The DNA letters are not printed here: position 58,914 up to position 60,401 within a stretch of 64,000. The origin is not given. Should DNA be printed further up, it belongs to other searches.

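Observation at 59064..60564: Split HipA in reversed order: HipT-like kinase followed by a translationally coupled HipS-like N-subdomain protein, with no HipB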

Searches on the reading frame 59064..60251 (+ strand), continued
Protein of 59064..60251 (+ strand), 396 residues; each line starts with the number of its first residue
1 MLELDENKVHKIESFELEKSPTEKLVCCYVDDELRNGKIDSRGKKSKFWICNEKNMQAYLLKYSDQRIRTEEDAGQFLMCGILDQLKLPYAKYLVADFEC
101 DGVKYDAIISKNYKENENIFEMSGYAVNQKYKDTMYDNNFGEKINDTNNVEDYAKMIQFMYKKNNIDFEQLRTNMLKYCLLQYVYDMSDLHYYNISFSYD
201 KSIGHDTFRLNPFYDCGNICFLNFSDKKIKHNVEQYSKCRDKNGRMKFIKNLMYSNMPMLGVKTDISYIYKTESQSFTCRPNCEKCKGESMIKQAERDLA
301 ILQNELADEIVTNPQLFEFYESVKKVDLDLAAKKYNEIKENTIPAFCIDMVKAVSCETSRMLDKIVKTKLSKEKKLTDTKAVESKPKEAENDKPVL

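Call 31: search_protein_representatives(alignment_id=A1)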
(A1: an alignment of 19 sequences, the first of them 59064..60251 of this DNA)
Query: 19 sequences, 393 profile positions. Proteins with E-value up to 0.001 (for the whole library): 85; up to 1e-10: 56; up to 1e-30: 24. The best 85 are listed.
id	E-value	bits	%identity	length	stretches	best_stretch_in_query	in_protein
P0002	2.7e-178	609.2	-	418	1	1-387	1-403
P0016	2.4e-152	523.8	-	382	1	8-386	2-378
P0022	6.8e-150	515.7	-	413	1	2-383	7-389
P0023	2.8e-144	497.2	-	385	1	24-386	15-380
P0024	2.9e-62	227.2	-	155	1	53-199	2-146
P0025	4.0e-62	226.7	-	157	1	2-158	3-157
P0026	2.7e-60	220.7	-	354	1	30-372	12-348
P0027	3.2e-51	190.8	-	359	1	22-374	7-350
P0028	1.3e-42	162.4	-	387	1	25-382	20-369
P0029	3.6e-41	157.7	-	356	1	27-374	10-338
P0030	4.2e-40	154.2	-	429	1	27-383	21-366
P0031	2.9e-39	151.4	-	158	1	8-128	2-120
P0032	6.6e-38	147.0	-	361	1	20-372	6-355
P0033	1.0e-36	143.0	-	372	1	33-371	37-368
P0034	1.6e-36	142.4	-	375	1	26-373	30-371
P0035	1.2e-35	139.5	-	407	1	31-381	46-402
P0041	7.5e-33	130.3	-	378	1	23-380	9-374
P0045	2.8e-29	118.5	-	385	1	28-379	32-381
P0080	8.3e-08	47.8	-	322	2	44-230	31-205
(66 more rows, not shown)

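Call 39: find_related_loci(query=A1, collection=genome_contigs, flank=6000)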
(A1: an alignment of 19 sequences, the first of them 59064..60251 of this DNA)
Query A1 (396 aa) in genome_contigs; peptide patterns used: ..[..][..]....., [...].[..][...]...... (x = any residue, [..] = any of these).
33 stretches matched a pattern; 3 encode a relative of the query (tblastn E <= 1e-3); 3 distinct loci.
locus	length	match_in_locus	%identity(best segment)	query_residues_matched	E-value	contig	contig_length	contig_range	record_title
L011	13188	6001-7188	97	1-396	0e+0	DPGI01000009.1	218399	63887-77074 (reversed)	MAG TPA_asm: Clostridiales bacterium isolate UBA11517 contig_1141, whole genome shotgun sequence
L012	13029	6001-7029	46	40-385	3e-92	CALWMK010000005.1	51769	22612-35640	MAG: uncultured Clostridia bacterium isolate BRZ_EB__bin51 genome assembly, contig: BRZ_EB__NODE_648_length_51769_cov_8.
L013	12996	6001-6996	43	40-375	1e-86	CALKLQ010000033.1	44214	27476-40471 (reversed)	MAG TPA_asm: uncultured Clostridia bacterium isolate ERR911987_bin.81_CONCOCT_v1.1_MAG genome assembly, contig: ERZ82470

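Call 49: search_protein_families(library=pfam, alignment_id=A4, max_evalue=0.01)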
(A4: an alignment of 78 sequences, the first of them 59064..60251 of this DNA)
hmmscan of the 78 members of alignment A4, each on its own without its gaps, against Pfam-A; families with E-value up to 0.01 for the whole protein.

A. member 1, window:59064-60251:+ (396 aa): 1 family
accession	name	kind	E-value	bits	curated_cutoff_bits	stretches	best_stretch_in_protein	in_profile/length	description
PF07804.18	HipA_C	-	0.00011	22.4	30.5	1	138-220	97-163/213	HipA-like C-terminal domain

B. families by the number of members that match (of 78 scanned): 10 families
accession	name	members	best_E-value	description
PF07804.18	HipA_C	55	2.6e-13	HipA-like C-terminal domain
PF00454.33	PI3_PI4_kinase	7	0.00011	Phosphatidylinositol 3- and 4-kinase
PF06702.18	Fam20C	3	6.7e-05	Golgi casein kinase, C-terminal, Fam20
PF20613.4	HipA_2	2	0.0062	HipA-like kinase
PF04700.17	Baculo_gp41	1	0.0017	Structural glycoprotein p40/gp41 conserved region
PF09119.15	SicP-binding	1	0.0027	SicP binding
PF18376.6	MDD_C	1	0.0039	Mevalonate 5-diphosphate decarboxylase C-terminal domain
PF03280.19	Lipase_chap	1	0.0047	Proteobacterial lipase chaperone protein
PF17442.7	U62_UL91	1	0.0052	Functional domain of U62 and UL91 proteins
PF17006.10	DUF5087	1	0.006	Domain of unknown function (DUF5087)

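Call 50: search_protein_families(library=padloc, alignment_id=A4, max_evalue=0.001)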
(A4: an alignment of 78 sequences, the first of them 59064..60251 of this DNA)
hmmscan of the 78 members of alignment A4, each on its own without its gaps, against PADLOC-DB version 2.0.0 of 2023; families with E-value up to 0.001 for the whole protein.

A. member 1, window:59064-60251:+ (396 aa): 4 families
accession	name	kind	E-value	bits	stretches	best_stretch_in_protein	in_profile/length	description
PDLC04344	PDC-M03A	-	1.3e-10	39.3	1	38-235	17-207/305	-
PDLC04342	PDC-M03A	-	1.1e-06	26.4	1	38-235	16-209/299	-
PDLC04340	PDC-M03A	-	1.9e-05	22.3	1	38-234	14-185/280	-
PDLC04345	PDC-M03A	-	0.00015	19.1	1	42-234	18-207/302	-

B. families by the number of members that match (of 78 scanned): 9 families
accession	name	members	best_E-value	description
PDLC04342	PDC-M03A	70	1.9e-60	-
PDLC04345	PDC-M03A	70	3.1e-40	-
PDLC04344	PDC-M03A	66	1.7e-79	-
PDLC04340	PDC-M03A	66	9e-40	-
PDLC04339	PDC-M03A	56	3.2e-25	-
PDLC04343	PDC-M03A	14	1.2e-24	-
PDLC04338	PDC-M03A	10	3.3e-31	-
PDLC04341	PDC-M03A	10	2.3e-25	-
PDLC04337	PDC-M03A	2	1.3e-33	-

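Call 51: find_encoding_contigs(protein=P0026, flank=4000, max_places=2)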
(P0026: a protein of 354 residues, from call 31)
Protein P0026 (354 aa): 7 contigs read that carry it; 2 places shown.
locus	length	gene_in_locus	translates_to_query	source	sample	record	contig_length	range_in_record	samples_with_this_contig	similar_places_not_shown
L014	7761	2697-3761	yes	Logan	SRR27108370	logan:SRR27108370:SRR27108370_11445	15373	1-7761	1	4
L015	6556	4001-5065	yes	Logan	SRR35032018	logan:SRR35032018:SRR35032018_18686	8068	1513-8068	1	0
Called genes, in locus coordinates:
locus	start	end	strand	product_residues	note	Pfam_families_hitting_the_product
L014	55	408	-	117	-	-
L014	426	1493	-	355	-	-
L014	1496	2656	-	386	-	PF13421:Band_7_1, PF01145:Band_7, PF17032:Zn_ribbon_15 (faint), PF12773:DZR, PF13240:Zn_Ribbon_1 (weak), PF24463:DUF7577 (faint), PF13240:Zn_Ribbon_1, PF13248:Zn_ribbon_3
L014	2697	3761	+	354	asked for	PF07804:HipA_C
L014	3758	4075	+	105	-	-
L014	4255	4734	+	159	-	-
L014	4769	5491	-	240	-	PF01595:CNNM (weak)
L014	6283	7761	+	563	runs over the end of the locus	PF00773:RNB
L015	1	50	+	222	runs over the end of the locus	PF01746:tRNA_m1G_MT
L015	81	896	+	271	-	PF03193:RsgA_GTPase (faint), PF10662:PduV-EutP (faint), PF01926:MMR_HSR1, PF02421:FeoB_N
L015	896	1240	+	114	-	PF08378:NERD, PF02021:UPF0102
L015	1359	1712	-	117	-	-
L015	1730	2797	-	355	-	-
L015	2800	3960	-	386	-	PF13421:Band_7_1, PF01145:Band_7, PF17032:Zn_ribbon_15 (faint), PF12773:DZR, PF13240:Zn_Ribbon_1 (weak), PF24460:DUF7575 (faint), PF13240:Zn_Ribbon_1, PF13248:Zn_ribbon_3, +1 more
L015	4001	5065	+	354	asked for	PF07804:HipA_C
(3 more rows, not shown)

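Call 52: find_encoding_contigs(protein=P0080, flank=4000, max_places=2)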
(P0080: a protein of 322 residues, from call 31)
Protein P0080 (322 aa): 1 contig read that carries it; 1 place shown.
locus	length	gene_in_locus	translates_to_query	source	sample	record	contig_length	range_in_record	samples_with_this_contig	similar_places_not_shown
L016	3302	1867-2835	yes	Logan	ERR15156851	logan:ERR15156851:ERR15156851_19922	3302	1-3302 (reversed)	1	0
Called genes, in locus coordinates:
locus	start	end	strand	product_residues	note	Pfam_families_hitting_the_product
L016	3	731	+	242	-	?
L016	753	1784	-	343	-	PF03033:Glyco_transf_28, PF13528:Glyco_trans_1_3 (weak), PF04101:Glyco_tran_28_C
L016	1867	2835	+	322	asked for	PF07804:HipA_C (weak)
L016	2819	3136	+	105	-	-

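Call 72: find_encoding_contigs(protein=P0003, flank=6000, max_places=2)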
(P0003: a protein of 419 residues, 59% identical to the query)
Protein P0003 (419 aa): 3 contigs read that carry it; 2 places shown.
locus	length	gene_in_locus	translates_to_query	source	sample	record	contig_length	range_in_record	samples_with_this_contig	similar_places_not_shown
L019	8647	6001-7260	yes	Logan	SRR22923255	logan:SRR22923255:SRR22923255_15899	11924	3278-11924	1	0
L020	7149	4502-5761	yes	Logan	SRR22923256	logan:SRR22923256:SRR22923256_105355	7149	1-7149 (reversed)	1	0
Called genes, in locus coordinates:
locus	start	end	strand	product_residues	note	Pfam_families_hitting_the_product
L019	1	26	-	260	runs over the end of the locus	PF14804:Jag_N, PF13083:KH_KhpA-B, PF01424:R3H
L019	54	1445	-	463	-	PF02096:60KD_IMP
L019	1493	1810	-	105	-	PF00825:Ribonuclease_P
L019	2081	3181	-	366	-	PF00712:DNA_pol3_beta, PF02767:DNA_pol3_beta_2, PF02768:DNA_pol3_beta_3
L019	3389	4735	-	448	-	PF11638:DnaA_N, PF00308:Bac_DnaA, PF00004:AAA (faint), PF08299:Bac_DnaA_C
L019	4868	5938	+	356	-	PF02463:SMC_N, PF13175:AAA_15, PF13476:AAA_23, PF13304:AAA_21 (faint)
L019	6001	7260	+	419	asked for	-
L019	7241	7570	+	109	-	-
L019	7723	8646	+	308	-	?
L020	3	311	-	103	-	?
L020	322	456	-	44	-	PF00468:Ribosomal_L34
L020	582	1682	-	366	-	PF00712:DNA_pol3_beta, PF02767:DNA_pol3_beta_2, PF02768:DNA_pol3_beta_3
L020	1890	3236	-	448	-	PF11638:DnaA_N, PF00308:Bac_DnaA, PF00004:AAA (faint), PF08299:Bac_DnaA_C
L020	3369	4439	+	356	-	PF02463:SMC_N, PF13175:AAA_15, PF13476:AAA_23, PF13304:AAA_21 (faint)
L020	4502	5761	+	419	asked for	-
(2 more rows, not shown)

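Call 78: find_related_loci(query=A1, collection=metagenome_contigs, flank=5000)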
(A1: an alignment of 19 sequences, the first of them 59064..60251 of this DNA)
Query A1 (396 aa) in metagenome_contigs; peptide patterns used: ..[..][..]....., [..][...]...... (x = any residue, [..] = any of these).
202 stretches matched a pattern; 1 encode a relative of the query (tblastn E <= 1e-3); 1 distinct loci.
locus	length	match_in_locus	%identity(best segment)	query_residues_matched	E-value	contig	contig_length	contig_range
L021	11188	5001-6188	96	1-396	0e+0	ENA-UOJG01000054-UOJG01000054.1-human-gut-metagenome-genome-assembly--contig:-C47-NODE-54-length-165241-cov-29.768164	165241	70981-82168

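Call 79: find_related_loci(query=A1, collection=viral_contigs, flank=5000)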
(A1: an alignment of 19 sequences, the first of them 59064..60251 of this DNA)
Query A1 (396 aa) in viral_contigs; peptide patterns used: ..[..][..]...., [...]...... (x = any residue, [..] = any of these).
73 stretches matched a pattern, but none encodes a relative of the query by tblastn (E <= 1e-3).

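Call 80: find_encoding_contigs(protein=P0035, flank=5000, max_places=2)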
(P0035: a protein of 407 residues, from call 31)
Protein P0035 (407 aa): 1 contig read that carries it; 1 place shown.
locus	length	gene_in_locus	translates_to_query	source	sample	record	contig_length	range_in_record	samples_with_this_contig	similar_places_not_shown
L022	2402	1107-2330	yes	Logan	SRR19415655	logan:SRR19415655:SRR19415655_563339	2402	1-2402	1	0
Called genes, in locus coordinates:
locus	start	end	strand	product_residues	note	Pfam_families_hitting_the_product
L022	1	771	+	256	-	?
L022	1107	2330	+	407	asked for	PF07804:HipA_C (faint)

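Call 81: find_encoding_contigs(protein=P0045, flank=5000, max_places=2)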
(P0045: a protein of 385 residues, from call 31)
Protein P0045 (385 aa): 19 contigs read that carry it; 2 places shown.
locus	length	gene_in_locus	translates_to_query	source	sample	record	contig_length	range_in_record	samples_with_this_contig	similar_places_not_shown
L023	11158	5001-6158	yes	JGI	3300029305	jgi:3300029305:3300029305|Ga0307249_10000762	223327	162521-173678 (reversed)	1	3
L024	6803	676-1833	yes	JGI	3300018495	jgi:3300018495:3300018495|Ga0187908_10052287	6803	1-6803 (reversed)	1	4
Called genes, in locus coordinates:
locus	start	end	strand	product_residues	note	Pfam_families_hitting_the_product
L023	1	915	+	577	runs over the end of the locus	PF09479:Flg_new (weak), PF13855:LRR_8 (faint), PF13306:LRR_5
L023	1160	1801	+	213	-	PF13560:HTH_31, PF01381:HTH_3, PF12844:HTH_19, PF13443:HTH_26 (faint)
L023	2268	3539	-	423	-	-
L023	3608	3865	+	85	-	-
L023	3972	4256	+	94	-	-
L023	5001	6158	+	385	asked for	-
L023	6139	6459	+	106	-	-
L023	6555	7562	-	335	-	PF00106:adh_short (weak), PF01073:3Beta_HSD, PF01370:Epimerase, PF02719:Polysacc_synt_2, PF04321:RmlD_sub_bind, PF08659:KR (weak), PF13460:NAD_binding_10 (weak), PF16363:GDP_Man_Dehyd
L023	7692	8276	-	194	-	PF01381:HTH_3, PF12844:HTH_19, PF13443:HTH_26 (weak), PF13560:HTH_31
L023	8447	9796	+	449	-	PF00668:Condensation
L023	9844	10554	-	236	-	-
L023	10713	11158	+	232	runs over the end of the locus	-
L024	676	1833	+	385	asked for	-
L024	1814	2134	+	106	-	-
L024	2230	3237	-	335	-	PF00106:adh_short (weak), PF01073:3Beta_HSD, PF01370:Epimerase, PF02719:Polysacc_synt_2, PF04321:RmlD_sub_bind, PF08659:KR (weak), PF13460:NAD_binding_10 (weak), PF16363:GDP_Man_Dehyd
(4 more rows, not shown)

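Call 82: find_encoding_contigs(protein=P0041, flank=5000, max_places=2)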
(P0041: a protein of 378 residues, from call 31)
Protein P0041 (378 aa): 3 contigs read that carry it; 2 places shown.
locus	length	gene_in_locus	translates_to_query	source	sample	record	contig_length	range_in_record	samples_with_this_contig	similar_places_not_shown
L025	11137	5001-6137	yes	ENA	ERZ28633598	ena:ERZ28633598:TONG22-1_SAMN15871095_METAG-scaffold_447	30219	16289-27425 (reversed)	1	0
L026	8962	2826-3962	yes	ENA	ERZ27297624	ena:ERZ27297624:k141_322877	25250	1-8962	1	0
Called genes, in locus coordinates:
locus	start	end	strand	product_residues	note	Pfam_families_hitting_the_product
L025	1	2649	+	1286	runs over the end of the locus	PF18998:Flg_new_2 (weak), PF09479:Flg_new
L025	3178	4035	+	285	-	PF00892:EamA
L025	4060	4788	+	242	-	PF03575:Peptidase_S51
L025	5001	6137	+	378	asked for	PF07804:HipA_C (faint)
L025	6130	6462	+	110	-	-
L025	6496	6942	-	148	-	-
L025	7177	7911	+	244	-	PF10502:Peptidase_S26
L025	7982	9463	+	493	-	-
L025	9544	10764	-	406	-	-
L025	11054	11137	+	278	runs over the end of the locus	PF02645:DegV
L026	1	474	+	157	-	?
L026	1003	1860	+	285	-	PF00892:EamA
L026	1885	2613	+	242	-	PF03575:Peptidase_S51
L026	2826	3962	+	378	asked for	PF07804:HipA_C (faint)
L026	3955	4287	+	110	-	-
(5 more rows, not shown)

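Call 84: search_protein_families(library=pfam, proteins=[L023:6139-6456:+, L025:6130-6459:+, L014:3758-4072:+, L016:2819-3133:+, L012:4484-4804:+, L012:7031-7369:+], max_evalue=10)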
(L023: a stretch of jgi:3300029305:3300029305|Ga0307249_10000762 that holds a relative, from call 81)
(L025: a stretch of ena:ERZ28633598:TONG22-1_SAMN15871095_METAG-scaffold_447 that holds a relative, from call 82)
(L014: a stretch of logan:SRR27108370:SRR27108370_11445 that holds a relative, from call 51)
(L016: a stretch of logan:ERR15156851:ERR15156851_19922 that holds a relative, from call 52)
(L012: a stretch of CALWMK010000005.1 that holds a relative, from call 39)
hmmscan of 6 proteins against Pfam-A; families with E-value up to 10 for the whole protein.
L023:6139-6456:+ (106 aa): 0 families

L025:6130-6459:+ (110 aa): 1 family
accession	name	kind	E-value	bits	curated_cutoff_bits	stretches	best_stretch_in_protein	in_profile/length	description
PF13454.12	NAD_binding_9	-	0.3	11.5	21.8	1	42-89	47-90/155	FAD-NAD(P)-binding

L014:3758-4072:+ (105 aa): 0 families

L016:2819-3133:+ (105 aa): 1 family
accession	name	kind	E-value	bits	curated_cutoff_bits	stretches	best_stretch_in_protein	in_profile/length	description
PF13657.11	Couple_hipA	-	0.0021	19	22.5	1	3-91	3-89/99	HipA N-terminal domain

L012:4484-4804:+ (107 aa): 1 family
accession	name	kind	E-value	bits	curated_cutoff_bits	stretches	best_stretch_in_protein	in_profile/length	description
PF05691.18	Raffinose_syn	-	0.074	11.3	20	1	4-31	479-506/750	Raffinose synthase or seed imbibition protein Sip1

L012:7031-7369:+ (113 aa): 1 family
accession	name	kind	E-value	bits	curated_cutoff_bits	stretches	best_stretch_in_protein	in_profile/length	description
PF17114.10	Nod1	-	0.0013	19.4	28.2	1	51-101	19-62/145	Gef2-related medial cortical node protein Nod1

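Call 85: search_protein_families(library=padloc, proteins=[L023:6139-6456:+, L025:6130-6459:+, L014:3758-4072:+, L016:2819-3133:+, L012:4484-4804:+, L012:7031-7369:+], max_evalue=1)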
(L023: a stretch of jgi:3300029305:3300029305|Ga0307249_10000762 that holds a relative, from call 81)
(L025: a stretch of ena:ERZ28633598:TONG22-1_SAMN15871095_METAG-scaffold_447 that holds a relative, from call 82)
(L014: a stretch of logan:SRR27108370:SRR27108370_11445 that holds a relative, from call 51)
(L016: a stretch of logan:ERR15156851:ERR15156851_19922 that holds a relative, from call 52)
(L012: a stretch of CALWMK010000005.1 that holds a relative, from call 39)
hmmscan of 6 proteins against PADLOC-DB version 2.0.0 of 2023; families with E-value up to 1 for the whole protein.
L023:6139-6456:+ (106 aa): 0 families

L025:6130-6459:+ (110 aa): 0 families

L014:3758-4072:+ (105 aa): 0 families

L016:2819-3133:+ (105 aa): 2 families
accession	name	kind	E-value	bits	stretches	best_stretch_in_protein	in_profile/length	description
PDLC04347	PDC-M03B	-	0.001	16.7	1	10-87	22-100/245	-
PDLC04348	PDC-M03B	-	0.0038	15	1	7-65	19-77/248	-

L012:4484-4804:+ (107 aa): 1 family
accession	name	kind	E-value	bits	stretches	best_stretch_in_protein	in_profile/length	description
PDLC03702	HEase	-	0.0011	16.8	1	24-92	75-142/258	homing endonuclease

L012:7031-7369:+ (113 aa): 0 families

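Call 100: search_dna_similar(query=window:59064-60251:+, collection=plasmids, mode=protein, max_evalue=0.001, max_rows=10)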
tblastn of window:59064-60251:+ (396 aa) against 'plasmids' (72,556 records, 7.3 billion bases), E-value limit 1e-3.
No match.

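Call 101: search_dna_similar(query=window:59064-60251:+, collection=phages, mode=protein, max_evalue=0.001, max_rows=10)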
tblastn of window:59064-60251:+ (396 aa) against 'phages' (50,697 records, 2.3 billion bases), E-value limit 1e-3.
No match.

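Call 105: search_protein_families(library=phrogs, proteins=[window:59064-60251:+], max_evalue=0.1)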
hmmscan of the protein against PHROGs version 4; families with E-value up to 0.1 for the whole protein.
window:59064-60251:+ (396 aa): 0 families
